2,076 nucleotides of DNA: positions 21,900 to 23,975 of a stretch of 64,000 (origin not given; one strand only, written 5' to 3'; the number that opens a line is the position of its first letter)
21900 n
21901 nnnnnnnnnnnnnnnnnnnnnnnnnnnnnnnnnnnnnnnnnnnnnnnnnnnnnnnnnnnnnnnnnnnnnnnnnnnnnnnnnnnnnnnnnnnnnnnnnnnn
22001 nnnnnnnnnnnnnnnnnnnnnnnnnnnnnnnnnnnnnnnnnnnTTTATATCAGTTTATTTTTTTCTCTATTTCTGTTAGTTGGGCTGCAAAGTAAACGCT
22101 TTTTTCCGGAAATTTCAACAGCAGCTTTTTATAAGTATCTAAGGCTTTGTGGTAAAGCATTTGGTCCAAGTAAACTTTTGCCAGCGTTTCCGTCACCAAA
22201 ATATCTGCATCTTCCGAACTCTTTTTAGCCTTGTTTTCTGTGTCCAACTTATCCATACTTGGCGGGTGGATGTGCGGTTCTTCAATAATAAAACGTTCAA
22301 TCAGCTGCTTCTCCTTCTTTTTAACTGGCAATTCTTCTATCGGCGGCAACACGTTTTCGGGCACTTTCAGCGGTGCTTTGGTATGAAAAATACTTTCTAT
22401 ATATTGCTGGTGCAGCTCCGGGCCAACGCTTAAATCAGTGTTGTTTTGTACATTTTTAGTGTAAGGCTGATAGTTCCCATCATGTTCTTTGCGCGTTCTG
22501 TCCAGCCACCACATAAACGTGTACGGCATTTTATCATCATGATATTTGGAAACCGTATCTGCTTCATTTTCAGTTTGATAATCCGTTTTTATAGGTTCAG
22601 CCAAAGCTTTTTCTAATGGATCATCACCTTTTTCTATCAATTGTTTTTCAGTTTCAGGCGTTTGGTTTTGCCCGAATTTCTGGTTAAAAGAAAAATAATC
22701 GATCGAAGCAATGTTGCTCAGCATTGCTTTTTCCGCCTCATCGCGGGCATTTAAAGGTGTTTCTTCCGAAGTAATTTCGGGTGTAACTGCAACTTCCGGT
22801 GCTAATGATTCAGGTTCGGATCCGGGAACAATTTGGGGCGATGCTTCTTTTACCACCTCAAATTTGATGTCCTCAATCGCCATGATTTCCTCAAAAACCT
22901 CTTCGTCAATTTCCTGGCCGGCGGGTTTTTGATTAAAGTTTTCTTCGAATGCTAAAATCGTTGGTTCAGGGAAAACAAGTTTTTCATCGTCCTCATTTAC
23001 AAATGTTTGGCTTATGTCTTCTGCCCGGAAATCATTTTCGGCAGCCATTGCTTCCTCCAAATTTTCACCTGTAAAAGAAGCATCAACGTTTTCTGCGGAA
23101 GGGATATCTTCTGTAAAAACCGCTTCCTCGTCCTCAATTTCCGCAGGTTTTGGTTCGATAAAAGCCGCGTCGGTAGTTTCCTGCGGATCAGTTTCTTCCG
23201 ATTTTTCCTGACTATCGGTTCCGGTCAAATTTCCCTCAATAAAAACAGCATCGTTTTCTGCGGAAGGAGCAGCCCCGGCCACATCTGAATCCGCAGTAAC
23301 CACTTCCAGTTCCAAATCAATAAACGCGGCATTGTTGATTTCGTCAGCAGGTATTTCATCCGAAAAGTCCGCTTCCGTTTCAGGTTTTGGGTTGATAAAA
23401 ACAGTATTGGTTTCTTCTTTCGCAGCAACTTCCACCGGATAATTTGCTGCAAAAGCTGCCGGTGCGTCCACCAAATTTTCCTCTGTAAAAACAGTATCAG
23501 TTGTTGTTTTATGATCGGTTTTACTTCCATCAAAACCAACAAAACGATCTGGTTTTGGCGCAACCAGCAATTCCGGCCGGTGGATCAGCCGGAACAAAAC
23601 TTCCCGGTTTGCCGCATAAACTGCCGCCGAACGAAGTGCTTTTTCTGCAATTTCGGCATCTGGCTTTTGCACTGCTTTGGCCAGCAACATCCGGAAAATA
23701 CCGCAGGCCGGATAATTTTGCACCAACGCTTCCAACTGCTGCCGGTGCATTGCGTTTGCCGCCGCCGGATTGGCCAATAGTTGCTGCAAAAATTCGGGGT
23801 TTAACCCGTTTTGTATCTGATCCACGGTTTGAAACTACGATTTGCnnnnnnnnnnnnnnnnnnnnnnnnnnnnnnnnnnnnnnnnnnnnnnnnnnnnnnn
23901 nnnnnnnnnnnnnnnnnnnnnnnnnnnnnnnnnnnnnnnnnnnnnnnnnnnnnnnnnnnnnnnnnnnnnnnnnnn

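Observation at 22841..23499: An acidic linker protein is built from 7-8 in-frame copies of the repeat arm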

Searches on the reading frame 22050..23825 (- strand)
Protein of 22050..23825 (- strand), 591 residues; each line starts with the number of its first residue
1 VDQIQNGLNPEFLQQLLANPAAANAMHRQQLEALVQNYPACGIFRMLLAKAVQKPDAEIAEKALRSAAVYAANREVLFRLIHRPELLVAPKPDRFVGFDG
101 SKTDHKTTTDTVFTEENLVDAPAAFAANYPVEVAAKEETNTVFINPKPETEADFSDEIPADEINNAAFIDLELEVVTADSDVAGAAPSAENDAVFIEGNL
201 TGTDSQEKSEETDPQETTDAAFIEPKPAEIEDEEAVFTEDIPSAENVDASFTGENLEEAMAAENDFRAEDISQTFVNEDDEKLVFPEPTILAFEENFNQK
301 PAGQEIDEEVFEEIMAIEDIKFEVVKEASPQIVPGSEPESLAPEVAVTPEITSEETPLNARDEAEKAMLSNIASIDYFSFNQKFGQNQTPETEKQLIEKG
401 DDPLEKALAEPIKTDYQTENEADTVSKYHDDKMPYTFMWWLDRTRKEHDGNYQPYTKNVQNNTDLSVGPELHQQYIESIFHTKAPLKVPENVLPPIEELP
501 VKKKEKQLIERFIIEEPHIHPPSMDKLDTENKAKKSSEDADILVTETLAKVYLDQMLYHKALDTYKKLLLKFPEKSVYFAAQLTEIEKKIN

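Call 9: search_protein_families(library=pfam, proteins=[window:22050-23825:-], max_evalue=1)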
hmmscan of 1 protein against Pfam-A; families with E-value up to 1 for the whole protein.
window:22050-23825:- (591 aa): 1 family
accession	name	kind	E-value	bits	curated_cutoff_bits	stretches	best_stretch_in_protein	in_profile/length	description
PF13428.12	TPR_14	-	0.18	13.1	23.5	0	547-574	6-33/44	Tetratricopeptide repeat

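Call 10: search_protein_families(library=ncbifam, proteins=[window:22050-23825:-], max_evalue=1)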
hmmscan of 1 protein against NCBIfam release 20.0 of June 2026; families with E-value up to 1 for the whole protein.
window:22050-23825:- (591 aa): 0 families

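Call 11: find_homologous_proteins(query=window:22050-23825:-, max_evalue=0.001)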
Query window:22050-23825:- (591 aa): 90 proteins with E <= 0.001 among 8000 candidates.
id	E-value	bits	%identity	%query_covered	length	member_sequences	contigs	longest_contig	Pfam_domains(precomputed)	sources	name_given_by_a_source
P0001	0.0e+0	1287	100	100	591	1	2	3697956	-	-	-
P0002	0.0e+0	1195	93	96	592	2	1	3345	-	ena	-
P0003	2.6e-237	807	67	100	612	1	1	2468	-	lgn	-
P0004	2.4e-233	794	67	100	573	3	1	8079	-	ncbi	ncbi:MAG: hypothetical protein ACRYGB_11620 [Janthinobacterium lividum]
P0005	4.1e-229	780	66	100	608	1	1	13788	-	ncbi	-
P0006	7.9e-214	730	62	100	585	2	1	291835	-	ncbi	ncbi:MAG: hypothetical protein ACRYFB_02540 [Janthinobacterium lividum]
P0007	8.3e-205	700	60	100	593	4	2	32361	-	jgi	-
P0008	3.5e-204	698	61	98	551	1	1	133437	-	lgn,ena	-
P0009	2.7e-202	692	60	100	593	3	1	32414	-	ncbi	-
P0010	8.9e-185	634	59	100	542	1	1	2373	-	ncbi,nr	ncbi:MAG: hypothetical protein EOP42_28815 [Sphingobacteriaceae bacterium]|nr:MAG: hypothetical prot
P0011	4.7e-184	632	70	63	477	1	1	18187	-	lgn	-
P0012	9.8e-183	627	57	100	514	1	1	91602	-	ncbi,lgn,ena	-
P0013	8.1e-168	578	54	100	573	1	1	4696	-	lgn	-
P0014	3.4e-152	527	50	100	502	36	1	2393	-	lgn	-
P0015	7.6e-150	519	50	100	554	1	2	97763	-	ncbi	ncbi:MAG: hypothetical protein ACRYFA_11020 [Janthinobacterium lividum]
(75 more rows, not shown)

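Call 17: find_related_loci(query=A1, collection=genome_contigs, flank=10000)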
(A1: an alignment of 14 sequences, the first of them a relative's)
Query A1 (591 aa) in genome_contigs; peptide patterns used: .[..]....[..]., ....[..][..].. (x = any residue, [..] = any of these).
249 stretches matched a pattern; 204 encode a relative of the query (tblastn E <= 1e-3); the best 80 are kept; 80 distinct loci.
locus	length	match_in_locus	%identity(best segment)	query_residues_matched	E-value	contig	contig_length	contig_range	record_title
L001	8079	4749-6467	67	1-591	0e+0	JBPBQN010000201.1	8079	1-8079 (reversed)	MAG: Janthinobacterium lividum isolate 3300037009_metabat.5 3300037009_metabat.5_Ga0393353_0000359, whole genome shotgun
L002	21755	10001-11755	62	1-591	0e+0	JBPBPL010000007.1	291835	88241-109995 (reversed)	MAG: Janthinobacterium lividum isolate 3300051444_24 3300051444_24_Ga0502433_00000020, whole genome shotgun sequence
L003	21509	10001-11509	57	1-591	0e+0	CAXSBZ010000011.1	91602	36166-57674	MAG: uncultured Sphingobacteriaceae bacterium isolate private_VT22_metawrap_bin.9 genome assembly, contig: private_VT22_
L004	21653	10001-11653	50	3-591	2e-161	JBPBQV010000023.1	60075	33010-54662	MAG: Janthinobacterium lividum isolate 3300036999_metabat.20 3300036999_metabat.20_Ga0393378_0000077, whole genome shotg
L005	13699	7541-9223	48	3-591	9e-157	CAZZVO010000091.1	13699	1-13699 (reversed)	MAG: uncultured Mucilaginibacter sp. isolate Brown_J.bin.6 genome assembly, contig: NODE_1409_length_13699_cov_5.864996,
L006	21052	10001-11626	51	1-591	1e-154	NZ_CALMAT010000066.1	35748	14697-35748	MAG: uncultured Mucilaginibacter sp. isolate SRR12240180_bin.4_CONCOCT_v1.1_MAG NODE_364_length_35748_cov_4.884095, whol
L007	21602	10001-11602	50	3-591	7e-155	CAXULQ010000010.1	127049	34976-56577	MAG TPA_asm: uncultured Sphingobacteriaceae bacterium isolate public_SRR11456913_metawrap_bin.3 genome assembly, contig:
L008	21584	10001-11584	50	1-591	1e-153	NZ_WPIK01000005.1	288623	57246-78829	Mucilaginibacter arboris strain HMF7410 5, whole genome shotgun sequence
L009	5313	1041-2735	49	1-591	8e-152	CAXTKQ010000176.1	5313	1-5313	MAG TPA_asm: uncultured Sphingobacteriaceae bacterium isolate public_SRR12240179_metawrap_bin.1 genome assembly, contig:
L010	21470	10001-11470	46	3-591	1e-138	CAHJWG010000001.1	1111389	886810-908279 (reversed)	Sphingobacteriaceae bacterium isolate Lichen_MAGs_lobaria3 genome assembly, contig: NODE_1_length_1111389_cov_6.598496,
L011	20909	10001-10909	48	294-591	9e-77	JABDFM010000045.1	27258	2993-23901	MAG: Bacteroidetes bacterium isolate BWOrgControl_Nextera20_MAG2 3300020978.a:Ga0206812_1059, whole genome shotgun seque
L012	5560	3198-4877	36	1-591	6e-74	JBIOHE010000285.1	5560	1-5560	MAG: Sphingobacteriales bacterium isolate GcC11-12 k141_1917509_length_5560_cov_31.0000, whole genome shotgun sequence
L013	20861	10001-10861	46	304-591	2e-73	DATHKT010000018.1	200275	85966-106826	MAG TPA_asm: Mucilaginibacter sp. isolate SMAG_U12587 k141_50790, whole genome shotgun sequence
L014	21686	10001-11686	33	1-589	5e-69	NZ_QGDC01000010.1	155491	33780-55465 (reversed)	Mucilaginibacter hurinus strain ZR32 contig_10_, whole genome shotgun sequence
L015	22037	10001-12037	44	6-591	3e-68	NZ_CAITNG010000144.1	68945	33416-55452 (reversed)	MAG: uncultured Mucilaginibacter sp. isolate AM_bin-1055, whole genome shotgun sequence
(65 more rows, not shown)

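Call 50: predict_structure(alignment_id=A1)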
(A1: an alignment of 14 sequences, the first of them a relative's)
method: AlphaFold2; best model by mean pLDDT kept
length: 591 residues; sequences in the alignment: 14
mean_pLDDT: 50.5   pTM: 0.21
mean pLDDT of the five models: 50.5, 48.2, 45.7, 45.2, 44.0
residues with pLDDT >= 90: 25; 70-90: 106; 50-70: 121; < 50: 339
segments of 3 or more residues with pLDDT < 50: 1-3, 93-256, 269-305, 319-358, 375-426, 456-468, 480-501
pLDDT, mean of each block of 10 residues (from residue 1): 54 74 78 81 79 74 70 60 54 39 32 33 32 34 30 33 39 35 36 39 34 33 34 31 35 50 52 34 32 31 56 64 37 33 32 41 71 51 39 31 31 32 42 66 69 47 45 55 44 44 69 64 58 56 73 88 91 91 90 83
secondary structure, 60 per line:
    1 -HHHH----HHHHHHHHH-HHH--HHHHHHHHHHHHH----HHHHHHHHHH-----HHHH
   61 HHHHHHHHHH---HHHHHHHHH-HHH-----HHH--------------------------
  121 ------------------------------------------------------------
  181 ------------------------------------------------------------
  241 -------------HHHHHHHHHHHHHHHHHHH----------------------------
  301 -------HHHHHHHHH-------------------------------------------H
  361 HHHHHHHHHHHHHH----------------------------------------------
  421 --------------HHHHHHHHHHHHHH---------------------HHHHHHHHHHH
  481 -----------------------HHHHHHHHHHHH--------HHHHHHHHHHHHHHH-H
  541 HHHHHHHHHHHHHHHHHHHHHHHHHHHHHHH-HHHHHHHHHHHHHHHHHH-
elements in order: H2-5 H10-18 H25-37 H42-51 H57-70 H74-82 H254-272 H308-316 H360-374 H435-448 H470-480 H504-515 H524-538 H540-571 H573-590
